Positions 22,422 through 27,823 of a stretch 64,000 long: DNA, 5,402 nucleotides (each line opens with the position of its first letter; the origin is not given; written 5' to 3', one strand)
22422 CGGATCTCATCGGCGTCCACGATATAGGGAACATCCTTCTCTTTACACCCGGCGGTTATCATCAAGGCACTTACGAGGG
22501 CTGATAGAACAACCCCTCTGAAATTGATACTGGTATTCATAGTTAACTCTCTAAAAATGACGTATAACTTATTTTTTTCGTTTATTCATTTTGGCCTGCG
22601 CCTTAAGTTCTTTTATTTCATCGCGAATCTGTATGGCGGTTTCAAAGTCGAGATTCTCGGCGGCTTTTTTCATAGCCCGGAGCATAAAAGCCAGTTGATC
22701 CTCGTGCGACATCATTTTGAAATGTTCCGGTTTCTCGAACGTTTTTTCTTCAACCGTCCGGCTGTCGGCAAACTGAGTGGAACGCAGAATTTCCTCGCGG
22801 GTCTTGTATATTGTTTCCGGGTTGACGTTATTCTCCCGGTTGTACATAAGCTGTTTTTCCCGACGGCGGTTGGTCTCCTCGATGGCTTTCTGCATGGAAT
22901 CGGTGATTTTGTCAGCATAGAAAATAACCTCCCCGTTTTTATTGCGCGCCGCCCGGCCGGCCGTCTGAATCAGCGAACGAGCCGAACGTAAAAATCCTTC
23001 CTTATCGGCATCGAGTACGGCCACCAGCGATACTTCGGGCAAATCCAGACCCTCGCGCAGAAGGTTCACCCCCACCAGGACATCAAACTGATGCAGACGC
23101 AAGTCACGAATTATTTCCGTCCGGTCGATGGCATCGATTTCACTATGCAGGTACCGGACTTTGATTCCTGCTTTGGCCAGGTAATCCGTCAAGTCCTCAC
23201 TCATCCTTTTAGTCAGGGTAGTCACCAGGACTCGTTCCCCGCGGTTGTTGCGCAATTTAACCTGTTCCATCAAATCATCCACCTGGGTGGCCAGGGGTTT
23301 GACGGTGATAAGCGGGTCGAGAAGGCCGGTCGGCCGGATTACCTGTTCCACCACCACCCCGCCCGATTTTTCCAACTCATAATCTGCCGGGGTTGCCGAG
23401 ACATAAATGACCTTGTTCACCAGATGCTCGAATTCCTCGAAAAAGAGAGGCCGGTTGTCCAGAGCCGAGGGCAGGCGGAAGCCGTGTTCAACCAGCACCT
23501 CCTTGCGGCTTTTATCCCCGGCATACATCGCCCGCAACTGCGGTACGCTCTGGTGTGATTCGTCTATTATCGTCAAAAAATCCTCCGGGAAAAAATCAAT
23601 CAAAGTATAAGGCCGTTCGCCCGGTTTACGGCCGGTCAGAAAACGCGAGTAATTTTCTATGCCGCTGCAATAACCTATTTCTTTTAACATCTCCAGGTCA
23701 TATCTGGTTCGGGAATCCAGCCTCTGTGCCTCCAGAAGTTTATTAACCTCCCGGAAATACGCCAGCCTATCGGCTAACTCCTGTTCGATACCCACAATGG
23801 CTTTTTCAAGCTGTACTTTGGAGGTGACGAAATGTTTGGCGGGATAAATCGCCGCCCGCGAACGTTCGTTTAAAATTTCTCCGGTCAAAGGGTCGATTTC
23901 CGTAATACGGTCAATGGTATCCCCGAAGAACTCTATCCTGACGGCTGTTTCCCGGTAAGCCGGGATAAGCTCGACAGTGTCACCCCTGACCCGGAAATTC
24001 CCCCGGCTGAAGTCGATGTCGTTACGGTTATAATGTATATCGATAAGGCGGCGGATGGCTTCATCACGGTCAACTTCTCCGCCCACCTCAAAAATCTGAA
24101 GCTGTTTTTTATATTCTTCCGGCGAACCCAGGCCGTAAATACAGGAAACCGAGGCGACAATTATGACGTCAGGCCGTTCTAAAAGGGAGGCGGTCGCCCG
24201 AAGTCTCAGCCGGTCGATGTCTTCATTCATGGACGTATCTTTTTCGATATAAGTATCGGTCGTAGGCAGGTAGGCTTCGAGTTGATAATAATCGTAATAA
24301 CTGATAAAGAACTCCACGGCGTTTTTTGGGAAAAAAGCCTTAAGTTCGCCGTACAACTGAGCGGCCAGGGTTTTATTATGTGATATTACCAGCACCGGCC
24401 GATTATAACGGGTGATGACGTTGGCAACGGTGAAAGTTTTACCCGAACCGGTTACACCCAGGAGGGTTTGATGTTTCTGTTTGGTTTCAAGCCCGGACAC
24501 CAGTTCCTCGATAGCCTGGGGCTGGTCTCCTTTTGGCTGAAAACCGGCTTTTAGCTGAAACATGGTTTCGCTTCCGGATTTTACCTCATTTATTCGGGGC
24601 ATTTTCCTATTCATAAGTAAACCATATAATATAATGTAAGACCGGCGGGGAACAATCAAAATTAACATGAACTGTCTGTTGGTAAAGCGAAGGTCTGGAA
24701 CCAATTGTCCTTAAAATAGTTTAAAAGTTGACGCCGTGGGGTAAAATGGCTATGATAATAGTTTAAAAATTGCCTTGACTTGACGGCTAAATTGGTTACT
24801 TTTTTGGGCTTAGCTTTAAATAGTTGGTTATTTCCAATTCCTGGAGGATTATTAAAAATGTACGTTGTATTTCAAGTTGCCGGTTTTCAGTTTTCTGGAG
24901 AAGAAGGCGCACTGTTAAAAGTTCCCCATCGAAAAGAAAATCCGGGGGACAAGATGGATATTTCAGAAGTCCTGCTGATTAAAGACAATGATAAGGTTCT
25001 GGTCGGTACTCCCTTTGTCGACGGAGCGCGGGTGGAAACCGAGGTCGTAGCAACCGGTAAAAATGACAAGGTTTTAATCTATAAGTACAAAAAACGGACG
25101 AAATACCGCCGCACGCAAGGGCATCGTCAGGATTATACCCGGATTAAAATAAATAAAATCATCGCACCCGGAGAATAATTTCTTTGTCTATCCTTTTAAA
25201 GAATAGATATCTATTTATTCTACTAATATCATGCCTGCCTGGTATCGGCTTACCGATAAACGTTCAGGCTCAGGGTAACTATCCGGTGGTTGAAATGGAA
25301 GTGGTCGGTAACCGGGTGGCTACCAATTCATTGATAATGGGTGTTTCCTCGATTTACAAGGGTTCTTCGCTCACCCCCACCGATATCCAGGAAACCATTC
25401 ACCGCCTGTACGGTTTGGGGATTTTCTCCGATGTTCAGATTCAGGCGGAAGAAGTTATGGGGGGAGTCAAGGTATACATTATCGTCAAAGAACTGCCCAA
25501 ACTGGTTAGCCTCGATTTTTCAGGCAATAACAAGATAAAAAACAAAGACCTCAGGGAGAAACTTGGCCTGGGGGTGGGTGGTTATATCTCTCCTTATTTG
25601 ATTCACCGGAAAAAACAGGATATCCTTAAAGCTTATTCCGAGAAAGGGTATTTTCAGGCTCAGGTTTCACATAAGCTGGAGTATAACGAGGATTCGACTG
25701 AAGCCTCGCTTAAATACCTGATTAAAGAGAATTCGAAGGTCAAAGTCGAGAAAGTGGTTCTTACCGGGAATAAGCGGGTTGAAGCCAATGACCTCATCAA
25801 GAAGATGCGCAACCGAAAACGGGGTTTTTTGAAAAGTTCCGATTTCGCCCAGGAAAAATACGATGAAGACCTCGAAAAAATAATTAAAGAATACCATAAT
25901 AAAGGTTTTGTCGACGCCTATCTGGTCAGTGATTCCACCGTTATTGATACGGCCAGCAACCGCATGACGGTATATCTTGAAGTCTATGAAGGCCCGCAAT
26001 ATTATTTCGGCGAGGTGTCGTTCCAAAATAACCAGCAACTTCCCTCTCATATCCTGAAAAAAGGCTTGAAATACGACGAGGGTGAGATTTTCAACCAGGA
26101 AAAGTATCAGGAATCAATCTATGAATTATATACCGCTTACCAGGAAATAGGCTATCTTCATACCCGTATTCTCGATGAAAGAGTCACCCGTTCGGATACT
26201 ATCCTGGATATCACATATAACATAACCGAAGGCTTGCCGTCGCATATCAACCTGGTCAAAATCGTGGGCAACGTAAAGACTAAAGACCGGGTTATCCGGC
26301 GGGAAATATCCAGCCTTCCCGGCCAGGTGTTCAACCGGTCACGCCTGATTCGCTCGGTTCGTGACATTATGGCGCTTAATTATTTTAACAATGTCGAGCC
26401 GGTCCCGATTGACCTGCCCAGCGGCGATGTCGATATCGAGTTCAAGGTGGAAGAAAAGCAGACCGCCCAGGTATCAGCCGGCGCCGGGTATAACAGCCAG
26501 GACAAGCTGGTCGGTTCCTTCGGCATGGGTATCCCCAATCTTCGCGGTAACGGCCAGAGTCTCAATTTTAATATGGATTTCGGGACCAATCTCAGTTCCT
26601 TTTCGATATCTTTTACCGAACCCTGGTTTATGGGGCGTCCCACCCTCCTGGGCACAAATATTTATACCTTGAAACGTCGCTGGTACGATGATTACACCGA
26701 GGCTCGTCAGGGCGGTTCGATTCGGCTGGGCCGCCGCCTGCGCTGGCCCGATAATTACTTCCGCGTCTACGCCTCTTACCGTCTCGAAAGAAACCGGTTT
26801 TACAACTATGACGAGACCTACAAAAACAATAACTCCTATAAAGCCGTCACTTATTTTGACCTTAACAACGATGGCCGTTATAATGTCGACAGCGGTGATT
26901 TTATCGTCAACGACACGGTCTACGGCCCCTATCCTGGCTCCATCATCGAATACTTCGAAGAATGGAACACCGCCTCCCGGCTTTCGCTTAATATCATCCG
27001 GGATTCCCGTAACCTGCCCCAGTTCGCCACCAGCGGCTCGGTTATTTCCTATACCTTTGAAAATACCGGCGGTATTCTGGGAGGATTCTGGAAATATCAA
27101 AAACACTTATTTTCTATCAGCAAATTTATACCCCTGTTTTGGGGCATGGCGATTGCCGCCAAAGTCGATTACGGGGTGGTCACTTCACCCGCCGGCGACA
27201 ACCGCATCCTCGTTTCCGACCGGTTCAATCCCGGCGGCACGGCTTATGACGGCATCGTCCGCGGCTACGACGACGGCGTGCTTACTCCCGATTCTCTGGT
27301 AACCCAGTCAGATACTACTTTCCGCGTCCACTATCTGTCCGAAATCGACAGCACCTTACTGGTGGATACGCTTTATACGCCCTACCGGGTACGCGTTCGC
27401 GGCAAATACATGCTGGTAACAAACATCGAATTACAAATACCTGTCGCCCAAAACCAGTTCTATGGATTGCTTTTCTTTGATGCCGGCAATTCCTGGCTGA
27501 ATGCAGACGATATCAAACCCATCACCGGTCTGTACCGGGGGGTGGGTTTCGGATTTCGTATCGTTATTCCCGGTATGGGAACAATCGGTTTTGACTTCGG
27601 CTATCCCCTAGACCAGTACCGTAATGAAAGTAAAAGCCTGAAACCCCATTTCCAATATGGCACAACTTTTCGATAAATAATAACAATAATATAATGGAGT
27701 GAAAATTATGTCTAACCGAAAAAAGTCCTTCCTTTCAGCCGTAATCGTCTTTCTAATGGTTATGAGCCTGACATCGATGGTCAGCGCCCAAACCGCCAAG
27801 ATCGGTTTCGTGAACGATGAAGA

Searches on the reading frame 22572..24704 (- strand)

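Call 19: search_protein_families(library=pfam, proteins=[window:22572-24704:-], max_evalue=0.001)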
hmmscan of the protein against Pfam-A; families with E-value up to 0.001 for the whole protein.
window:22572-24704:- (711 aa): 6 families
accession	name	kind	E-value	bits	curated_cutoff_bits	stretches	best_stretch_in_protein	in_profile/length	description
PF17757.6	UvrB_inter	-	4.5e-33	113.7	22.9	1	205-292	3-91/91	UvrB interaction domain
PF00271.37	Helicase_C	-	4.7e-20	72.3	23.5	1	477-588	5-109/110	Helicase conserved C-terminal domain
PF12344.14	UvrB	-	5.6e-19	68.1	27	1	595-635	1-41/43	Ultra-violet resistance protein B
PF04851.21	ResIII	-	1.7e-12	48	22.5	1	57-130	4-82/164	Type III restriction enzyme, res subunit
PF02151.25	UVR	-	4.8e-07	29.8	21.5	1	670-703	3-36/36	UvrB/uvrC motif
PF00270.35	DEAD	-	1e-05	25.8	26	1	60-130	3-76/167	DEAD/DEAH box helicase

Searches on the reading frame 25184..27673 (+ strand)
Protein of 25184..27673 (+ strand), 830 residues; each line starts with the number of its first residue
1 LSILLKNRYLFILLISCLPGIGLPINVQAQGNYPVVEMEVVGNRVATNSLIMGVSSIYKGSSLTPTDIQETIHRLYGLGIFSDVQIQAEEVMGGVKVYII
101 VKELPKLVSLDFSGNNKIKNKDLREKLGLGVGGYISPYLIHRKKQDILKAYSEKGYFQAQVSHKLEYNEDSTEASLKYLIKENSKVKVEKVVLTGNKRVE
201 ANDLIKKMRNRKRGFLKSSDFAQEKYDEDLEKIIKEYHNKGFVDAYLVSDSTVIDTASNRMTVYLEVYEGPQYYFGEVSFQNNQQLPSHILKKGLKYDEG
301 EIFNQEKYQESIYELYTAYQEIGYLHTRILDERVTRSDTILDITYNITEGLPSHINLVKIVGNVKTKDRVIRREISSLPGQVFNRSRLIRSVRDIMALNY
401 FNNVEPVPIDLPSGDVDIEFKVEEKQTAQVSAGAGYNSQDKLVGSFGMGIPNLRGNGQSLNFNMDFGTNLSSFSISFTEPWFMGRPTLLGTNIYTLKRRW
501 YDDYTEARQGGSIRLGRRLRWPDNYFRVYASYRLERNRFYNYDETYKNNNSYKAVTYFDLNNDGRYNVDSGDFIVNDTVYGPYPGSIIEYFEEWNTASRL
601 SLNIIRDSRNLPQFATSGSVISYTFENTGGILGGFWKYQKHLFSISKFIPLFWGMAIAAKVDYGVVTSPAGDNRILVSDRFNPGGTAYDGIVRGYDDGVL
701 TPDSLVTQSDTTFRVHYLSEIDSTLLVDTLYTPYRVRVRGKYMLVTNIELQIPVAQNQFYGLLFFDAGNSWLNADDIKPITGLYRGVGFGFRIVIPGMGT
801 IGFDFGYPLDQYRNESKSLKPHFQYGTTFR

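Call 19: search_protein_families(library=pfam, proteins=[window:25184-27673:+], max_evalue=0.001)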
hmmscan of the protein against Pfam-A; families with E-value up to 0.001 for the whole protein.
window:25184-27673:+ (830 aa): 4 families
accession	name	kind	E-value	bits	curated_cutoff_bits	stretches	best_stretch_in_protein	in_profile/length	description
PF07244.20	POTRA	-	1.1e-51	173.9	21.3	5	354-425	2-79/79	Surface antigen variable number repeat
PF01103.29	Omp85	-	7e-42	144.5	24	1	452-829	1-325/325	Omp85 superfamily domain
PF08478.15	POTRA_1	-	2.5e-05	24.9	23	0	187-217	2-32/69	POTRA domain, FtsQ-type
PF08479.16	POTRA_2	-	0.00028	21.1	24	0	110-161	6-57/76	POTRA domain, ShlB-type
